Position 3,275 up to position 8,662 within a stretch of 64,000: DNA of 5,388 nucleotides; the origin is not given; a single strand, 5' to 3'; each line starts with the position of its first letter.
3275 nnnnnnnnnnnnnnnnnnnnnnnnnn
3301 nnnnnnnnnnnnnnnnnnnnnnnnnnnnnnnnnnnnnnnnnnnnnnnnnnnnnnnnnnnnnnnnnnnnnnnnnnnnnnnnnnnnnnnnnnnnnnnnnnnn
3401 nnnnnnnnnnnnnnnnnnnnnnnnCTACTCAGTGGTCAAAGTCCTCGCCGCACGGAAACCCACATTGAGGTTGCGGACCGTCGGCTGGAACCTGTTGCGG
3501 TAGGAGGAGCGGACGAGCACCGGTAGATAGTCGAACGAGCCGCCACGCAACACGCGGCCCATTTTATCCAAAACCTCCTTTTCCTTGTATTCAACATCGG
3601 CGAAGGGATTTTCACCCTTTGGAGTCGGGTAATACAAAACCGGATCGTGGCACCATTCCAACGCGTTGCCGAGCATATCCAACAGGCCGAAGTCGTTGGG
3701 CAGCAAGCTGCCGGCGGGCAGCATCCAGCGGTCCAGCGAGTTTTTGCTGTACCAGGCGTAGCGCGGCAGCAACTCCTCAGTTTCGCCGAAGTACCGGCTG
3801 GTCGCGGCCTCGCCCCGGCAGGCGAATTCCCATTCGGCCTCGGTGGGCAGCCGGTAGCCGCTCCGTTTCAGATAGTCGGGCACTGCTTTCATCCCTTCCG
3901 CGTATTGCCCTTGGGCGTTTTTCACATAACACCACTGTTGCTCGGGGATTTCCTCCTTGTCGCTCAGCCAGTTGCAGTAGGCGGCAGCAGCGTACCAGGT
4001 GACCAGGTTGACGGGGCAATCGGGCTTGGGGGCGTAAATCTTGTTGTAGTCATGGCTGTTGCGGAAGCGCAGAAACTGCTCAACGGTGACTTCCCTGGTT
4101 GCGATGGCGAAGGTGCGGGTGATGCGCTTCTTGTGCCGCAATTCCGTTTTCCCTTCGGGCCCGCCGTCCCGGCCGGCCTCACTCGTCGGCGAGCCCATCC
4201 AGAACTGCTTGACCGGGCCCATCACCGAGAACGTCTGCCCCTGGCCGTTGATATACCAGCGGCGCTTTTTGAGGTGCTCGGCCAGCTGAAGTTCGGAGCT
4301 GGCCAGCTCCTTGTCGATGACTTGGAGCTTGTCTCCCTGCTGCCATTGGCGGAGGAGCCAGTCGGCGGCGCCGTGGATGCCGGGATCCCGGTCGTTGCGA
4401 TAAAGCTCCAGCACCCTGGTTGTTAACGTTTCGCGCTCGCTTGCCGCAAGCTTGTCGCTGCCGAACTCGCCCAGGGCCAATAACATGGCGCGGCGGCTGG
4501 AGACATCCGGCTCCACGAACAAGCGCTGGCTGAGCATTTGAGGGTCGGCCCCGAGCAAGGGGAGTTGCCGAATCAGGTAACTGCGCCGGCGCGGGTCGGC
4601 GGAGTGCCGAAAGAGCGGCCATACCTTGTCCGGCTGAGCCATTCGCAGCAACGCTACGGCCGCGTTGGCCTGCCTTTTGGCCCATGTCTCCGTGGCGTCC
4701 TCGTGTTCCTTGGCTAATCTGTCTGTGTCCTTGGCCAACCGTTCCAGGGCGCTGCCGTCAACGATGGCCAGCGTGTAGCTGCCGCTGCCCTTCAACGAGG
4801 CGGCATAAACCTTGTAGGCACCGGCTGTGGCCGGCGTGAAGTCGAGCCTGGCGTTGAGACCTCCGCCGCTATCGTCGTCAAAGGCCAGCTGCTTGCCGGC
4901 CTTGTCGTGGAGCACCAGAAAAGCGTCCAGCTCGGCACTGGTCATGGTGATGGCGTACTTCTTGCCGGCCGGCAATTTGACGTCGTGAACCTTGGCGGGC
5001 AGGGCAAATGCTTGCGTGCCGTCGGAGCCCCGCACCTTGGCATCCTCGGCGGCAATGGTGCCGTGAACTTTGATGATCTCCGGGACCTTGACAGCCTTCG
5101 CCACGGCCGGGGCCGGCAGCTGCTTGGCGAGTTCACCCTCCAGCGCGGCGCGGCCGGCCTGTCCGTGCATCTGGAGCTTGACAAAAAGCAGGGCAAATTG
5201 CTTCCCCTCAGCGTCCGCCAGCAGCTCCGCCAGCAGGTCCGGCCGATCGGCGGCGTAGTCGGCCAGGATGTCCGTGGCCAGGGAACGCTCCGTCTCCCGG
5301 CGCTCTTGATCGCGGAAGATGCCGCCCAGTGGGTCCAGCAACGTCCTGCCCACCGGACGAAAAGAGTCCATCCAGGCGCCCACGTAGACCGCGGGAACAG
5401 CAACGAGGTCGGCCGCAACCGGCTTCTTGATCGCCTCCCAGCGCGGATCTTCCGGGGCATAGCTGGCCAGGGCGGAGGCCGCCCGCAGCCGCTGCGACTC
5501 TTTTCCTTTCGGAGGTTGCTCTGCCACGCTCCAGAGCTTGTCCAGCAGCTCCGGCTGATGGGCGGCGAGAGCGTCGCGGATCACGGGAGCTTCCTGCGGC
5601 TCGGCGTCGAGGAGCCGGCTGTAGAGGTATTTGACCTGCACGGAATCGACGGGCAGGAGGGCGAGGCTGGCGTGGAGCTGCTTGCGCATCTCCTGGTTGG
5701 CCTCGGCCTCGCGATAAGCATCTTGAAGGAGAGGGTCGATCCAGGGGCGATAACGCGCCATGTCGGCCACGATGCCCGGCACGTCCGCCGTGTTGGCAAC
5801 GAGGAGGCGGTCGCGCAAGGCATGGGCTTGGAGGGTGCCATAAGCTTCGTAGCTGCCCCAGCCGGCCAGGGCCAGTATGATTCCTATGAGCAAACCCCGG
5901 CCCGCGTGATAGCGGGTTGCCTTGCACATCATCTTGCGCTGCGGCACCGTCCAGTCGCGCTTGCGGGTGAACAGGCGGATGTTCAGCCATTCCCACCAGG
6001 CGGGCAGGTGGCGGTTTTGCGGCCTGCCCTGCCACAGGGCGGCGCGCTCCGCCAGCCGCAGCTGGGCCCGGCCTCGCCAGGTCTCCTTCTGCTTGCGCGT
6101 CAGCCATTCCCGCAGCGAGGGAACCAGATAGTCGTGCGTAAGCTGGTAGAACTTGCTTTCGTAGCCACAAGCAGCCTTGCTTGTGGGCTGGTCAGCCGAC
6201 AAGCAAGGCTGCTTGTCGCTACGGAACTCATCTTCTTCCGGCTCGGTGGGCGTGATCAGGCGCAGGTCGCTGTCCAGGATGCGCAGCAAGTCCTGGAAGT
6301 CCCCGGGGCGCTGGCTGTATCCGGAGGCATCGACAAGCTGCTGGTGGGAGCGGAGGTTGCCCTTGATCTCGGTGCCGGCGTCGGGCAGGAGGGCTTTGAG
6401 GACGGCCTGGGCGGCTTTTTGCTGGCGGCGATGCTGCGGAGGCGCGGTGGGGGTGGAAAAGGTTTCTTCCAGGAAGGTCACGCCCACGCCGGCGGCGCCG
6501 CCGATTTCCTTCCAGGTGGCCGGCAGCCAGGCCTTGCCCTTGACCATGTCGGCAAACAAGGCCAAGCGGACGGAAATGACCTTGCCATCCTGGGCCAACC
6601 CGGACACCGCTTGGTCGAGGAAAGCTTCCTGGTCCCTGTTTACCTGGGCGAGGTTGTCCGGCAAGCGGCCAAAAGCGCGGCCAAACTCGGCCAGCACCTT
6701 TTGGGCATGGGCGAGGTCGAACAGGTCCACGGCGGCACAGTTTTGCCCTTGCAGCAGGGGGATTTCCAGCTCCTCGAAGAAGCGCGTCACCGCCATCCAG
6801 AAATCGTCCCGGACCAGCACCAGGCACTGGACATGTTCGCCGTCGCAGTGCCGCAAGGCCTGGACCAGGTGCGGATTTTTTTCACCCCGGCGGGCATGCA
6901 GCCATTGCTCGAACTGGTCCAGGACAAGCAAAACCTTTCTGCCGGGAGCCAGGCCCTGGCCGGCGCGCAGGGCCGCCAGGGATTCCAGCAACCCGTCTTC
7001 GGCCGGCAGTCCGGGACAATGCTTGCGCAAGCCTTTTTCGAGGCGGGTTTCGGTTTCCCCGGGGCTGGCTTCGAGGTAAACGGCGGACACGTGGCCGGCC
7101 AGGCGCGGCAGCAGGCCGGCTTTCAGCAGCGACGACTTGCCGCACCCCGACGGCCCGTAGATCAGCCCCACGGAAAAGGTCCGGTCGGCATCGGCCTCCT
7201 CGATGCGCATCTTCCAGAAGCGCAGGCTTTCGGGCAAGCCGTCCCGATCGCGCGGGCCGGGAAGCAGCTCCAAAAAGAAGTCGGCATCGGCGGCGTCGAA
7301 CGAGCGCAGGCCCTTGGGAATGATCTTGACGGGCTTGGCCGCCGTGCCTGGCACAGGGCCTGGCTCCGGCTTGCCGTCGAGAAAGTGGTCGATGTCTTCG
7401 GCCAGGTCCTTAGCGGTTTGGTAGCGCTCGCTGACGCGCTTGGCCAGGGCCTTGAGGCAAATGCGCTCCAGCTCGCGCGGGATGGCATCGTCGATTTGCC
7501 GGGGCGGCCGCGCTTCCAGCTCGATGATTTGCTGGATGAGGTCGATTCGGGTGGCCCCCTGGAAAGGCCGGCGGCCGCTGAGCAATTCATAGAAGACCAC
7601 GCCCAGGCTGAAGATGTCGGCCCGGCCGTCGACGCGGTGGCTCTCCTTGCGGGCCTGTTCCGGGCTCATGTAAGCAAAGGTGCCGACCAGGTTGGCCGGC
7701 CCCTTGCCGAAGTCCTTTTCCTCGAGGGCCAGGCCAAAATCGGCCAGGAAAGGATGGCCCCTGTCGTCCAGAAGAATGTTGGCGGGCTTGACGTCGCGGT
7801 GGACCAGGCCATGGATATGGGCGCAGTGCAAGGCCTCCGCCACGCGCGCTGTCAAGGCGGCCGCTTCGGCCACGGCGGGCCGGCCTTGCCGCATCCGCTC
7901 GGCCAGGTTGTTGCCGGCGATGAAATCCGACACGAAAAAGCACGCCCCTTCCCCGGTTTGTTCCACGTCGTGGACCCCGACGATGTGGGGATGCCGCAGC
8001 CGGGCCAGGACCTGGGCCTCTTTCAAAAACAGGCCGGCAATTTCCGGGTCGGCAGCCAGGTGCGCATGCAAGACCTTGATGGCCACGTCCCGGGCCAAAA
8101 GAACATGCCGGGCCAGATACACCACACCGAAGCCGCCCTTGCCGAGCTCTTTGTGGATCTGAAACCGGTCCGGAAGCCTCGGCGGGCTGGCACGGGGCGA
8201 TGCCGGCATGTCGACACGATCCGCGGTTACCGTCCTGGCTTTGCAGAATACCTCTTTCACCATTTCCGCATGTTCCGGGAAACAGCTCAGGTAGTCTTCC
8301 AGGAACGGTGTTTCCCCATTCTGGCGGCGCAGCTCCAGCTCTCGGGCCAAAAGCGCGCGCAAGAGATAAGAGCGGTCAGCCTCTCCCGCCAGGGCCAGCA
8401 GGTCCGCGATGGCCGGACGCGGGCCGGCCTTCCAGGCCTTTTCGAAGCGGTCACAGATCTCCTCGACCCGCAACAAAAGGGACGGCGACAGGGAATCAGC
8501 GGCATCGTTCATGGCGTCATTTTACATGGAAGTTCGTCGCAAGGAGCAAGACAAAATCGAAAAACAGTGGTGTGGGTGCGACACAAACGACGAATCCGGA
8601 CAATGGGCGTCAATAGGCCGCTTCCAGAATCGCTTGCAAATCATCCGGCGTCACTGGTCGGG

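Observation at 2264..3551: Decayed, RT-less diversity-generating retroelement: Asn-rich template repeat, avd stub and matching variable 3' end of a kinase gene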

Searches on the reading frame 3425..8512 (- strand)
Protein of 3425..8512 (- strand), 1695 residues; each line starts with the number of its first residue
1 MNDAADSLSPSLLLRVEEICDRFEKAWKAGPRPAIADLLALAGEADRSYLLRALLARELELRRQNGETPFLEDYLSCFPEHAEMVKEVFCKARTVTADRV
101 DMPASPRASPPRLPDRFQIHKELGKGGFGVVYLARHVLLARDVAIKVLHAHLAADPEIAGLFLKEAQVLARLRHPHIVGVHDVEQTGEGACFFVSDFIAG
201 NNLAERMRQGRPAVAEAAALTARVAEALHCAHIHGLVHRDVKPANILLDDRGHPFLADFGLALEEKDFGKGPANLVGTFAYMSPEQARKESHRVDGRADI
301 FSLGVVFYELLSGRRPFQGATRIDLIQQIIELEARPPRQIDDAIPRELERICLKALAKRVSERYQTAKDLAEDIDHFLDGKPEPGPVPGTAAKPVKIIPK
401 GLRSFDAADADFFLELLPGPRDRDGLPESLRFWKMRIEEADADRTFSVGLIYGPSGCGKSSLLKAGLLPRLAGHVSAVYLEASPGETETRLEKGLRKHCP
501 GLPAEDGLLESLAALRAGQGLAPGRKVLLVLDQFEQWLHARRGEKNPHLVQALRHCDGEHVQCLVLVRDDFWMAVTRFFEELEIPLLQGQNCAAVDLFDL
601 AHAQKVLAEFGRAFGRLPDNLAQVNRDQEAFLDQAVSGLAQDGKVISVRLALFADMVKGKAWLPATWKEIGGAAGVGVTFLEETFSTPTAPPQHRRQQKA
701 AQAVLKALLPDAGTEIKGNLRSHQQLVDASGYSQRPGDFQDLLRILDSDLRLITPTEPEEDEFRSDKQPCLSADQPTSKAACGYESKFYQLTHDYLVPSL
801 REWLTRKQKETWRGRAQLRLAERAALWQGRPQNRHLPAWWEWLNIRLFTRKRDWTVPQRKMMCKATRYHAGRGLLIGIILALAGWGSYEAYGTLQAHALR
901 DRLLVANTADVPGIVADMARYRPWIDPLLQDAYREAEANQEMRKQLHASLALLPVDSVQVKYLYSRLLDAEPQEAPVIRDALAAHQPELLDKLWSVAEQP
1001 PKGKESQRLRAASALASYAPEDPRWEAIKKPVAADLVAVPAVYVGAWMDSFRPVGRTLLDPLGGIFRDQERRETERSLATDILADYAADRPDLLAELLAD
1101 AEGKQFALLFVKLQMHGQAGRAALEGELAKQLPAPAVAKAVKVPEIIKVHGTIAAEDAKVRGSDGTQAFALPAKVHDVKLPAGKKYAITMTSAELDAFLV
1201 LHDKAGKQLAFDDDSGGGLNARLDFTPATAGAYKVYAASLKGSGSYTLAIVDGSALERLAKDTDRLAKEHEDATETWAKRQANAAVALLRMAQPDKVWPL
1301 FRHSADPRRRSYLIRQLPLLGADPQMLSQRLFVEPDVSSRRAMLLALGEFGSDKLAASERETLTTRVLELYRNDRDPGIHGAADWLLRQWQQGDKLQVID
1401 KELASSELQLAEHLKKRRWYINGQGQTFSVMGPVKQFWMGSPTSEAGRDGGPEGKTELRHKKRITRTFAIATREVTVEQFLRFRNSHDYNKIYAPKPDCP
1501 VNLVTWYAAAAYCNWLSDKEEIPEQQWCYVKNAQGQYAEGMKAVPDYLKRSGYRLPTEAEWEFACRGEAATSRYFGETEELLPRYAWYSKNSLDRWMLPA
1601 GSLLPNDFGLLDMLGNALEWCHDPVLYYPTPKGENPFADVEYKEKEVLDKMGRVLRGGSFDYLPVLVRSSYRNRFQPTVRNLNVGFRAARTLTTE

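Call 4: search_protein_families(library=pfam, proteins=[window:3425-8512:-], max_evalue=0.01)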
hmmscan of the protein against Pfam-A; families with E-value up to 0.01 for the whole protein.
window:3425-8512:- (1695 aa): 9 families
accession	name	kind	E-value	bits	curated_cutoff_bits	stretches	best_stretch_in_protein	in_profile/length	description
PF00069.31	Pkinase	-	2.1e-44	152.3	31.7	1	117-367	1-255/263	Protein kinase domain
PF03781.23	FGE-sulfatase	-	1.7e-35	123.3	23.3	1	1440-1690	16-255/255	Sulfatase-modifying factor enzyme 1-like domain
PF07714.23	PK_Tyr_Ser-Thr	-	1.6e-30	106.7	23.1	1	118-365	2-250/258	Protein tyrosine and serine/threonine kinase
PF20703.3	nSTAND1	-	2.7e-18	67.2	27.1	1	401-832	4-376/379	Novel STAND NTPase 1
PF04151.21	PPC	-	0.00048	21.4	25.9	1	1177-1236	6-67/70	Bacterial pre-peptidase C-terminal domain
PF01637.24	ATPase_2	-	0.0012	19.1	33.2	1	437-493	11-67/225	ATPase domain predominantly from Archaea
PF13401.12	AAA_22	-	0.0014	19.3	27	1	447-556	6-107/130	AAA domain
PF17667.7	Pkinase_fungal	-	0.0015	17.7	24.1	1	234-294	306-372/387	Fungal protein kinase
PF14531.12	Kinase-like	-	0.009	15.7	25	0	218-319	148-253/289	Kinase-like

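Call 6: find_encoding_contigs(protein=window:3425-8512:-, flank=10000, max_places=6)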
Protein window:3425-8512:- (1695 aa): no gene with exactly this product is on record in the collection.

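Call 8: find_related_loci(query=window:3425-8512:-, collection=genome_contigs, flank=10000)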
Query window:3425-8512:- (1695 aa) in genome_contigs; peptide patterns used: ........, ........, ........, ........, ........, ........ (x = any residue, [..] = any of these).
12 stretches matched a pattern; 7 encode a relative of the query (tblastn E <= 1e-3); 7 distinct loci.
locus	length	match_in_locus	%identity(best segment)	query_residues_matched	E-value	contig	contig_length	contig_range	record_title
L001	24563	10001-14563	56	102-1692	0e+0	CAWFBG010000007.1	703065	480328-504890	MAG: uncultured Planctomycetaceae bacterium isolate MFD09286.bin.1.1 genome assembly, contig: contig_17776, whole genome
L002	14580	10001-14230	60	103-1692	0e+0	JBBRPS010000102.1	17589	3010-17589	MAG: Gemmatales bacterium isolate metawrap_la1_100 W_la1_100_k141_299153L_17589_cov_12.0585, whole genome shotgun sequen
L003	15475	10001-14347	53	69-1692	0e+0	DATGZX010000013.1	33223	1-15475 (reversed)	MAG TPA_asm: Gemmataceae bacterium isolate SMAG_U10675 k141_499122, whole genome shotgun sequence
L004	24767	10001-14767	44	18-1692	0e+0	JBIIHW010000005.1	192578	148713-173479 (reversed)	MAG: Pirellulaceae bacterium isolate ME2001-08-13pf_3300042453_group1_bin193 Rohwer_bin1671_scaffold_21_c1, whole genome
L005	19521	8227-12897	60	103-1692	0e+0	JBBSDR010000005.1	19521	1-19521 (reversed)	MAG: Gemmatales bacterium isolate LS1_sbin.2 LS1_sbin.2_K_1358545_L_19521_cov_8.0000, whole genome shotgun sequence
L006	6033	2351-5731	51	62-1005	0e+0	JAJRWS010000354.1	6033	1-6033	MAG: Planctomycetota bacterium isolate Dive96_bin2.49 k141_2878619, whole genome shotgun sequence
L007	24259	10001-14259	61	116-1693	0e+0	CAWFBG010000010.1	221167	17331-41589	MAG: uncultured Planctomycetaceae bacterium isolate MFD09286.bin.1.1 genome assembly, contig: contig_17779, whole genome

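Call 29: search_protein_families(library=pfam, proteins=[L005:13348-14343:+, L005:13007-13351:+, L007:14616-17720:+, L005:14360-16015:-], max_evalue=0.01)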
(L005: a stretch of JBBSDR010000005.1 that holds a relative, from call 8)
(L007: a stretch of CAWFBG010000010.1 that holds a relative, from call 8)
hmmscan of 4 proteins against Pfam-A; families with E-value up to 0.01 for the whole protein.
L005:13348-14343:+ (331 aa): 1 family
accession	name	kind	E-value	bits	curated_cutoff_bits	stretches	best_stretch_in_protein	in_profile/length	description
PF00078.32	RVT_1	-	5.1e-17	62.7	29.6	1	71-246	8-167/205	Reverse transcriptase (RNA-dependent DNA polymerase)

L005:13007-13351:+ (114 aa): 1 family
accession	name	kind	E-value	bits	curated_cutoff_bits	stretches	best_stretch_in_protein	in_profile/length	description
PF22296.2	bAvd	-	7.6e-19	68.6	40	1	9-111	3-106/107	bAvd-like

L007:14616-17720:+ (1034 aa): 6 families
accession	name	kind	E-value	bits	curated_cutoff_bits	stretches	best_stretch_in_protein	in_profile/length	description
PF23500.1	DUF7133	-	9.8e-42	144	27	1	33-362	3-346/385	Domain of unknown function (DUF7133)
PF13646.12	HEAT_2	-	4.3e-30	104.3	27.7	4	478-559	5-86/88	HEAT repeats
PF00034.26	Cytochrom_C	-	3.1e-08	35.3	21.3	1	900-1034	2-90/90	Cytochrome c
PF03130.22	HEAT_PBS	-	1.8e-06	28.4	20.9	1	519-545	1-27/27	PBS lyase HEAT-like repeat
PF00514.29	Arm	-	4.9e-05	23.7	20.6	0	501-530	10-39/41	Armadillo/beta-catenin-like repeat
PF02985.28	HEAT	-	0.0019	18.8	23.5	0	506-531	3-28/31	HEAT repeat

L005:14360-16015:- (551 aa): 3 families
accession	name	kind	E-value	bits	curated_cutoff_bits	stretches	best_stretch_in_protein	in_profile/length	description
PF00239.26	Resolvase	-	4.9e-19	69.3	23.3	1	9-155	2-143/145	Resolvase, N terminal domain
PF07508.19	Recombinase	-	1.2e-14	54.8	21.1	1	183-265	5-99/102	Recombinase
PF13408.12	Zn_ribbon_recom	-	2.5e-06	28.2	25.3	1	279-333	3-54/58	Recombinase zinc beta ribbon domain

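Call 52: search_protein_families(library=ncbifam, proteins=[window:3425-8512:-], max_evalue=0.01)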
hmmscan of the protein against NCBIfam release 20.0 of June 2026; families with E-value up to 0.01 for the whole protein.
window:3425-8512:- (1695 aa): 23 families
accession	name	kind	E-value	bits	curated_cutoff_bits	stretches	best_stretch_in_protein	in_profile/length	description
NF033483.0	PknB_PASTA_kin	equivalog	3.5e-80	270.6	450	1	112-383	4-274/563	Stk1 family PASTA domain-containing Ser/Thr kinase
NF052427.1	StpK7MSMEG_1200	equivalog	7.9e-50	169.9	900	1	116-376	8-267/601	serine/threonine protein kinase StpK7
NF047741.1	antiphage_MADS6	equivalog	9.6e-44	149.9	460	2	217-386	301-469/612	methylation-associated defense system protein kinase MAD6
TIGR03903.1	TOMM_kin_cyc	equivalog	2e-33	115.4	705.75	1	141-374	4-244/1267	TOMM system kinase/cyclase fusion protein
NF009651.0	PRK13184.1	equivalog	7.7e-33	113.5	839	1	115-383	2-296/932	serine/threonine-protein kinase PknD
NF053615.1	SerThrKinAfsKStmc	equivalog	3.5e-28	98.7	1300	1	111-330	9-226/809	protein serine/threonine kinase AfsK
NF038150.1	lanthi_synth_IV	equivalog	2.5e-27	95.6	650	1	102-374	176-453/851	class IV lanthionine synthetase LanL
NF033442.0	BREX_PglW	equivalog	2.6e-25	88.4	990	1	111-371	508-763/1391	BREX system serine/threonine kinase PglW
TIGR03440.2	egtB_TIGR03440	equivalog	1.7e-17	63.6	360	1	1457-1689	195-413/413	ergothioneine biosynthesis protein EgtB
TIGR03525.2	GldK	equivalog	5e-16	59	350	1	1498-1691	219-406/408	T9SS ring complex lipoprotein PorK/GldK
NF051459.1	pyoverdine_PvdO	equivalog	1.1e-13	51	500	1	1430-1692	37-280/280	dihydropyoverdine dehydrogenase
NF038151.1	lanthi_synth_III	equivalog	5.5e-13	48.2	575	1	114-322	221-434/833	class III lanthionine synthetase LanKC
NF041186.1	SenA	equivalog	1.6e-12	47.6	420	1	1465-1689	201-381/382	selenoneine synthase SenA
TIGR02171.1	Fb_sc_TIGR02171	subfamily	1.7e-12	46.2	544.35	1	1455-1627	60-220/912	TIGR02171 family lipoprotein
NF058632.1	SerThrKinPrkT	equivalog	9.3e-11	41.3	280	1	116-249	22-151/322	serine/threonine protein kinase PrkT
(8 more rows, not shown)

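Call 53: search_protein_families(library=padloc, proteins=[window:3425-8512:-], max_evalue=0.01)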
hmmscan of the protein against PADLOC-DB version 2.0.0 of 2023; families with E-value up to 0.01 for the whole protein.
window:3425-8512:- (1695 aa): 33 families (the best 25 are shown)
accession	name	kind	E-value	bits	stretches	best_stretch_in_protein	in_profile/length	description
PDLC04042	PD-T4-6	-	2.8e-82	274.7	1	114-381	8-276/292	-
PDLC04053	PD-T4-6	-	2.6e-75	251.8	1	116-383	10-277/311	-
PDLC04054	PD-T4-6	-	4e-73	244.8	1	116-393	11-293/347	-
PDLC04061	PD-T4-6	-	9.9e-72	241.1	1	113-396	14-303/510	-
PDLC04060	PD-T4-6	-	1.4e-71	239.9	1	112-379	5-271/486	-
PDLC04043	PD-T4-6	-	1.1e-67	227.1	1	116-380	16-280/452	-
PDLC04052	PD-T4-6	-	1.4e-67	227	1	109-395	3-294/496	-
PDLC04138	mad6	-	5.2e-65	218.6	1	107-384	43-320/659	mads_6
PDLC04041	PD-T4-6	-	4.5e-61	205.4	1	103-373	16-289/443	-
PDLC04039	PD-T4-6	-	5.3e-61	205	1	115-381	14-279/458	-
PDLC04040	PD-T4-6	-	1.7e-60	203.3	1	123-382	2-270/547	-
PDLC04047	PD-T4-6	-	2e-60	202.6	1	115-380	10-275/327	-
PDLC04057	PD-T4-6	-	2e-55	186.6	1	115-383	8-276/443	-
PDLC04048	PD-T4-6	-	1e-54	184.3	1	114-375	9-270/354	-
PDLC01088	C3a189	-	1.5e-54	183.8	1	113-469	4-287/840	kinase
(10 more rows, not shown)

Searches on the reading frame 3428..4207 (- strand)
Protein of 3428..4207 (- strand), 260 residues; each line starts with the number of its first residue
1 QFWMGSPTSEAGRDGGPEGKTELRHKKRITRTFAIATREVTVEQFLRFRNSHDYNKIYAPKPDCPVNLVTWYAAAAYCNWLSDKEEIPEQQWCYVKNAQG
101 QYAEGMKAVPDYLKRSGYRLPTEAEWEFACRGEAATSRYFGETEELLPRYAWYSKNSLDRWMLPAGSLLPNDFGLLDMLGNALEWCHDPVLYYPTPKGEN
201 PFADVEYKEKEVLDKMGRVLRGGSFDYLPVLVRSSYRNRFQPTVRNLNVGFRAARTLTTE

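Call 68: find_homologous_proteins(query=window:3428-4207:-, max_evalue=1e-20)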
Query window:3428-4207:- (260 aa): 2517 proteins with E <= 1e-20 among 5924 candidates; the best 120 are listed.
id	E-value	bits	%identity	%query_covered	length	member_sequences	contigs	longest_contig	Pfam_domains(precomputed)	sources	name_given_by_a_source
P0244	2.0e-108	380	64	99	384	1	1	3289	PF03781.23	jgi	jgi:formylglycine-generating enzyme required for sulfatase activity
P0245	8.1e-106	371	65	98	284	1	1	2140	PF03781.23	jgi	jgi:formylglycine-generating enzyme required for sulfatase activity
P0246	6.1e-101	355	62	97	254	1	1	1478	PF03781.23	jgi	jgi:formylglycine-generating enzyme required for sulfatase activity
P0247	1.7e-100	354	61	99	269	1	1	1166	PF03781.23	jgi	-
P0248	1.8e-100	354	61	100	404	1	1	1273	PF03781.23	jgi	jgi:formylglycine-generating enzyme required for sulfatase activity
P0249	4.8e-98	346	61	98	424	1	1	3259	PF03781.23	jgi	jgi:formylglycine-generating enzyme required for sulfatase activity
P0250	5.0e-98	346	60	99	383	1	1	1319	PF03781.23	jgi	jgi:formylglycine-generating enzyme required for sulfatase activity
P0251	9.8e-98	345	60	100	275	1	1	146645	PF03781.23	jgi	jgi:formylglycine-generating enzyme required for sulfatase activity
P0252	8.6e-97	342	59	98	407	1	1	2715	PF03781.23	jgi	jgi:formylglycine-generating enzyme required for sulfatase activity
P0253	1.8e-96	341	62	98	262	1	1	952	PF03781.23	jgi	jgi:formylglycine-generating enzyme required for sulfatase activity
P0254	6.1e-96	339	57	99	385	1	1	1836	PF03781.23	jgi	-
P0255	6.7e-96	339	61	99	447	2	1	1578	PF03781.23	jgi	jgi:hypothetical protein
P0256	2.1e-95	337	60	98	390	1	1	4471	PF03781.23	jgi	-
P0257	3.3e-95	337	59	99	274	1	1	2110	PF03781.23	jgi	jgi:formylglycine-generating enzyme required for sulfatase activity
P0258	4.6e-95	336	60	100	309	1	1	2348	PF03781.23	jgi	jgi:formylglycine-generating enzyme required for sulfatase activity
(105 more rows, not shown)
